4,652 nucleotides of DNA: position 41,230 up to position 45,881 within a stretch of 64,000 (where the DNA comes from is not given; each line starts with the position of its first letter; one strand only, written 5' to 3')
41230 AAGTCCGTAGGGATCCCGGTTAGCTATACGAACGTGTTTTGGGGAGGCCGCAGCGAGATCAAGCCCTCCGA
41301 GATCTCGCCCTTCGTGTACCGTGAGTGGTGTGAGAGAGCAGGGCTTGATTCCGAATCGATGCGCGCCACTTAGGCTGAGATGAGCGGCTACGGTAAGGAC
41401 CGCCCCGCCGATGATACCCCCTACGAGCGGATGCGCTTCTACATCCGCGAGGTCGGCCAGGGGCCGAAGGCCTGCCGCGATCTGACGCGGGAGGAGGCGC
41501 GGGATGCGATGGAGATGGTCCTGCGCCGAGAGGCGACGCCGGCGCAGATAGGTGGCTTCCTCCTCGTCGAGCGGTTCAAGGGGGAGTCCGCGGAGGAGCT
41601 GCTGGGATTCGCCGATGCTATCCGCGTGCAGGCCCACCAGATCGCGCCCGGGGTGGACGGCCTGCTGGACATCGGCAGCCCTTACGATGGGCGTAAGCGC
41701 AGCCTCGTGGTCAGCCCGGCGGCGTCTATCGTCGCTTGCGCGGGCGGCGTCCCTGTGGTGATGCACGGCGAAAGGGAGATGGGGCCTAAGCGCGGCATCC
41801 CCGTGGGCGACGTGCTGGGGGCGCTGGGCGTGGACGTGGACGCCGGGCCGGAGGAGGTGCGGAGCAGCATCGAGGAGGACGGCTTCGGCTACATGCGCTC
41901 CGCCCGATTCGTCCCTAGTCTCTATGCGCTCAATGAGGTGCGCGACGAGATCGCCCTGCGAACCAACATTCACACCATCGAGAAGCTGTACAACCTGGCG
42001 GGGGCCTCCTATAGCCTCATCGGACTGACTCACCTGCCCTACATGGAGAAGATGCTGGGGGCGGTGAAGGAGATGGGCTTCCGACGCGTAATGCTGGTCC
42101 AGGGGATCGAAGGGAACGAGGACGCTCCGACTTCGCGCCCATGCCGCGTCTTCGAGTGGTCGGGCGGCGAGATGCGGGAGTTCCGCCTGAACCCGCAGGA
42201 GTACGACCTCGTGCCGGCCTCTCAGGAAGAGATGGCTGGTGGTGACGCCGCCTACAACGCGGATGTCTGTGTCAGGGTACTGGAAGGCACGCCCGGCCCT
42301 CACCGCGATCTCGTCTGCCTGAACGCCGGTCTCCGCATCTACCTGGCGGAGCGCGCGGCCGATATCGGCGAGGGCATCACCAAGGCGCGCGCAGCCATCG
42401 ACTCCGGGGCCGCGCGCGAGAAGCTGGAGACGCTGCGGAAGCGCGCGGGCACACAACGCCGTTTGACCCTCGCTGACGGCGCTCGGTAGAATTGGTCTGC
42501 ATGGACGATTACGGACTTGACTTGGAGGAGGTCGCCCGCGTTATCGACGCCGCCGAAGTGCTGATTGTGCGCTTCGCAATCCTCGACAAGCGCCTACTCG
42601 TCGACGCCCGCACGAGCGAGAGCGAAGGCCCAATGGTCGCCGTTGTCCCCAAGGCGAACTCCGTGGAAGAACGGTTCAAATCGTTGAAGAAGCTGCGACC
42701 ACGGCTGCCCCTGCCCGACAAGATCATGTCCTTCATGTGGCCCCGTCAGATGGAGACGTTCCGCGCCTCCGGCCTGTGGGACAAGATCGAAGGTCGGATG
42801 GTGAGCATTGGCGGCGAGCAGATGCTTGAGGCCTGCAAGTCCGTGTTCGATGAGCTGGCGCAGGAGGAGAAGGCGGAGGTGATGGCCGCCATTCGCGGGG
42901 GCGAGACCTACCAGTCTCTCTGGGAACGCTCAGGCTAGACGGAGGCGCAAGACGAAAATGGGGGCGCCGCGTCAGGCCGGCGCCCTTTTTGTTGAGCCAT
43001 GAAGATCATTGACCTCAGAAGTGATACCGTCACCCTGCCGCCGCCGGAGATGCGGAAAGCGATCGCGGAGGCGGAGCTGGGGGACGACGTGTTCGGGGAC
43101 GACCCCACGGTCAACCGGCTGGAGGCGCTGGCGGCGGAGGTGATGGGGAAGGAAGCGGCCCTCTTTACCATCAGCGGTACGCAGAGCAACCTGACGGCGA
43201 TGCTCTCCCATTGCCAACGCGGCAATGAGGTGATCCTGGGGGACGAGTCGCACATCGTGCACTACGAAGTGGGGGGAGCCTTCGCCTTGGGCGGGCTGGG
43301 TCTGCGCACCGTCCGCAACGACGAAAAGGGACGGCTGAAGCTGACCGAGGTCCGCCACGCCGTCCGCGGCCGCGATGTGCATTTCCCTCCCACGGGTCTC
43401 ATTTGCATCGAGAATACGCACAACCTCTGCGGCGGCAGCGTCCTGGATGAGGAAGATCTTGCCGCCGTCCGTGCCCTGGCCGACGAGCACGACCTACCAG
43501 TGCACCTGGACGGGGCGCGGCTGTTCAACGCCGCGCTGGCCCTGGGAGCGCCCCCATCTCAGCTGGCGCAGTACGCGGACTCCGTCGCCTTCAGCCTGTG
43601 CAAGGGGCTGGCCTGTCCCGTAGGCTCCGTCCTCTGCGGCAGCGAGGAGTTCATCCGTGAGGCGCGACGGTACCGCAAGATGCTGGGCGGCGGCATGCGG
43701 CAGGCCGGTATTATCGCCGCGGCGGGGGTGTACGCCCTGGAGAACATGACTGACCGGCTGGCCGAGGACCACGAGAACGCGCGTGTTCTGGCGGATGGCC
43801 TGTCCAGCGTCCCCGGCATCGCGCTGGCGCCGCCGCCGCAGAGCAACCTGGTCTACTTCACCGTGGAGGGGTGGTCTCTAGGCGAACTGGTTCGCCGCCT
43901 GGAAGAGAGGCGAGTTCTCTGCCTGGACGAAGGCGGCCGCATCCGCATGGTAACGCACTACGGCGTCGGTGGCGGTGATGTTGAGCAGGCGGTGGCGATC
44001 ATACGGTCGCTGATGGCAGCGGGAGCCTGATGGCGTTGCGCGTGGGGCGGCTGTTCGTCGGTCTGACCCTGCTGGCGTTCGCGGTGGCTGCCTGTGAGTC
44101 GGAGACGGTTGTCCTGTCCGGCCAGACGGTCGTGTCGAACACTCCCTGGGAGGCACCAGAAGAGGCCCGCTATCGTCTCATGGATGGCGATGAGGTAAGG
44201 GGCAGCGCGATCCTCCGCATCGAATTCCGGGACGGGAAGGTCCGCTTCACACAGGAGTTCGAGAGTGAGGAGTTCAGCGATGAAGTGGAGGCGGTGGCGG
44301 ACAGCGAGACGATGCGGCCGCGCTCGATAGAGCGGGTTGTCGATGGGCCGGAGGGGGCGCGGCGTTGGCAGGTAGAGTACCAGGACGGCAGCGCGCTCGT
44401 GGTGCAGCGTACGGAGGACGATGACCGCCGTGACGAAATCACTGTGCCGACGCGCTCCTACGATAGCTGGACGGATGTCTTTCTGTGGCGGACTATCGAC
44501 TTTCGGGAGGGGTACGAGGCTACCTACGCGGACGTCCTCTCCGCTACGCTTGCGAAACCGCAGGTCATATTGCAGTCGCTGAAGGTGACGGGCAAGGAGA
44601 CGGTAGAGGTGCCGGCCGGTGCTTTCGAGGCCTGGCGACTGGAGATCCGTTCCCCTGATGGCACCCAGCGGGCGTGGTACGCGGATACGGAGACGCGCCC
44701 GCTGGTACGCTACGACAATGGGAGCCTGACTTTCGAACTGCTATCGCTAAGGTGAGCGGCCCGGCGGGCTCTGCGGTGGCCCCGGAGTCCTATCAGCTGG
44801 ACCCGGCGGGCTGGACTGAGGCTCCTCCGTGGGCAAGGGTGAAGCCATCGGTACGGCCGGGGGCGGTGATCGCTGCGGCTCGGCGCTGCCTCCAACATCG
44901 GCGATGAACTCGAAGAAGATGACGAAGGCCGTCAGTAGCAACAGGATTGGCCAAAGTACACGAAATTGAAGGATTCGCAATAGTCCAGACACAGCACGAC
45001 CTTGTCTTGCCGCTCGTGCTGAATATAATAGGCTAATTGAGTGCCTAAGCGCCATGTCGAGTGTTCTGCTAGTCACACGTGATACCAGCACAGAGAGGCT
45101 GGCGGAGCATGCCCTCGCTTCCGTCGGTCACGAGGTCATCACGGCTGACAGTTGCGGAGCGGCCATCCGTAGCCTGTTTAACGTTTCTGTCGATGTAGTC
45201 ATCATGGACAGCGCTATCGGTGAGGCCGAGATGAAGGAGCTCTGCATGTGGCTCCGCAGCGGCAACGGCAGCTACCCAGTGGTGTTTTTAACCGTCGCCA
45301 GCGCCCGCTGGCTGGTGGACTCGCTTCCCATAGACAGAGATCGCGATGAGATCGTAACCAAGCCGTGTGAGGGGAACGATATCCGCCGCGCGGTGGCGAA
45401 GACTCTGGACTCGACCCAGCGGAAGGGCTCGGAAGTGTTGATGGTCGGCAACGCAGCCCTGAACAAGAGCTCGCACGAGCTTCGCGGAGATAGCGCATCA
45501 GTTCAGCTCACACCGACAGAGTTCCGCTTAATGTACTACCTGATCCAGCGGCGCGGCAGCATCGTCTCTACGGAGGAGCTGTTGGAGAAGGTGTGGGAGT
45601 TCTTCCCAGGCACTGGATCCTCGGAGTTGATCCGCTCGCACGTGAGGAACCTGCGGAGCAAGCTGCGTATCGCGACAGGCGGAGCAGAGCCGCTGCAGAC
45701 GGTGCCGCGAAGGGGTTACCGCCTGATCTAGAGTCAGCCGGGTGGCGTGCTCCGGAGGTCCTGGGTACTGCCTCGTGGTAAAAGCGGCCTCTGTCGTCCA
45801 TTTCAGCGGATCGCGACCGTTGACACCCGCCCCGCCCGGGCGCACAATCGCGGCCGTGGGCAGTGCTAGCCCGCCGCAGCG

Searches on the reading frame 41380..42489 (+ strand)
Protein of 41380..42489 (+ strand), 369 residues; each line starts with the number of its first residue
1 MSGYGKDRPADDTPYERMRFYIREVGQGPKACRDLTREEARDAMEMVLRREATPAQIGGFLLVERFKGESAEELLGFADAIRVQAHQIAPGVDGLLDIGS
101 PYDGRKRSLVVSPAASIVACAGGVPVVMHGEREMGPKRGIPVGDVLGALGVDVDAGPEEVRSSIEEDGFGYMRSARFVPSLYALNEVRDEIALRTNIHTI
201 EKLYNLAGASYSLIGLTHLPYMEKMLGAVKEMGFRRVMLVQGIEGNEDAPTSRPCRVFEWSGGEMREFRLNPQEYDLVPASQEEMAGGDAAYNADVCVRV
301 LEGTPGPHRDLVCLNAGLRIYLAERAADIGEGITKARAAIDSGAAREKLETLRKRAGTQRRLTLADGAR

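Call 34: search_protein_families(library=pfam, proteins=[window:41380-42489:+], max_evalue=0.001)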
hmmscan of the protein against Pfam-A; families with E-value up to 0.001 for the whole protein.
window:41380-42489:+ (369 aa): 2 families
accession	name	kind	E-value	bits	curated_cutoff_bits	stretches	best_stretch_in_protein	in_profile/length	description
PF00591.27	Glycos_transf_3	-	1.8e-40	139.6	27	1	108-345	17-252/253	Glycosyl transferase family, a/b domain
PF02885.22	Glycos_trans_3N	-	1.4e-17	63.6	26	1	21-82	3-60/63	Glycosyl transferase family, helical bundle domain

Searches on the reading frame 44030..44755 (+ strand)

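Call 34: search_protein_families(library=pfam, proteins=[window:44030-44755:+], max_evalue=0.001)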
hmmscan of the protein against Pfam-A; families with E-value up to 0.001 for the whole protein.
window:44030-44755:+ (241 aa): 1 family
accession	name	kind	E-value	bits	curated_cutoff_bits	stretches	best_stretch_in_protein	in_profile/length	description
PF11306.15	DUF3108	-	2.6e-12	47.4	26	1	74-235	32-206/209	Protein of unknown function (DUF3108)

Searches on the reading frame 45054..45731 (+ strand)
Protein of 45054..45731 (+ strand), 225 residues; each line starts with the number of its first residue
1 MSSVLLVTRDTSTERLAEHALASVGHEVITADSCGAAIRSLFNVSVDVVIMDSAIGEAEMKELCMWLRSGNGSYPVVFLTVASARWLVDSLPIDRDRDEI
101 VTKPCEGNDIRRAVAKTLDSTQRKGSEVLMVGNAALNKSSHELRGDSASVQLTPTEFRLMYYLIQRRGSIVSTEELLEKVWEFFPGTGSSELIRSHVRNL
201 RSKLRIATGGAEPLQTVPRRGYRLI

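Call 35: search_protein_families(library=pfam, proteins=[window:45054-45731:+], max_evalue=0.001)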
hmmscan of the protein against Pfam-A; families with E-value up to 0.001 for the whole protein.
window:45054-45731:+ (225 aa): 2 families
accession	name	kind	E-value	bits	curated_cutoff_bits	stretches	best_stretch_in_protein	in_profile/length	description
PF00486.34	Trans_reg_C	-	4.5e-19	68.7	26.2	1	149-224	3-77/77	Transcriptional regulatory protein, C terminal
PF00072.30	Response_reg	-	3.1e-07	31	30.2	1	4-114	1-110/111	Response regulator receiver domain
